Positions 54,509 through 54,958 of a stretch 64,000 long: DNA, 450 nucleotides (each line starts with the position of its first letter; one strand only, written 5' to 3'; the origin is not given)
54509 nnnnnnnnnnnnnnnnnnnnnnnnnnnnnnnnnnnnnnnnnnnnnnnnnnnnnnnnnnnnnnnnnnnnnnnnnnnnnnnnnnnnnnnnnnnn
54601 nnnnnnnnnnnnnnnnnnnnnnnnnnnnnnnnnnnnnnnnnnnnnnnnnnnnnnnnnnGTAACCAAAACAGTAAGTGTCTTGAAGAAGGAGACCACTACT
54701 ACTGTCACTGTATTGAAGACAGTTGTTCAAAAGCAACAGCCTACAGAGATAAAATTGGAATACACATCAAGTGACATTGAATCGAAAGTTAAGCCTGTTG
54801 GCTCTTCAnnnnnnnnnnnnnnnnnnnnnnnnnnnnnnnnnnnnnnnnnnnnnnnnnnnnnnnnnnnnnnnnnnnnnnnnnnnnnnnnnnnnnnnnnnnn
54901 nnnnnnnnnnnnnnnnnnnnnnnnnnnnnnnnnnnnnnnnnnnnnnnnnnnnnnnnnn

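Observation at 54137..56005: Modular secreted GH19 chitinase with Cys-rich N-terminal module and about 250-aa Ser/Gly/Thr mucin-like linker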

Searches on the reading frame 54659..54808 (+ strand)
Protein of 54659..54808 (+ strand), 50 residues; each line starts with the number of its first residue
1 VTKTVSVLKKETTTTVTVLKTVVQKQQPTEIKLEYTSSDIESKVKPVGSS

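Call 56: find_homologous_proteins(query=A7, max_evalue=10)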
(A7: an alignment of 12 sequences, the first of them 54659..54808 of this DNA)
Query A7 (12 sequences) (50 aa, profile of the alignment): 1 proteins with E <= 10 among 181 candidates.
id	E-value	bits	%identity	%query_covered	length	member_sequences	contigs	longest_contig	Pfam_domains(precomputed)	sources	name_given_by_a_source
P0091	3.8e-6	44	39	66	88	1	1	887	-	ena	-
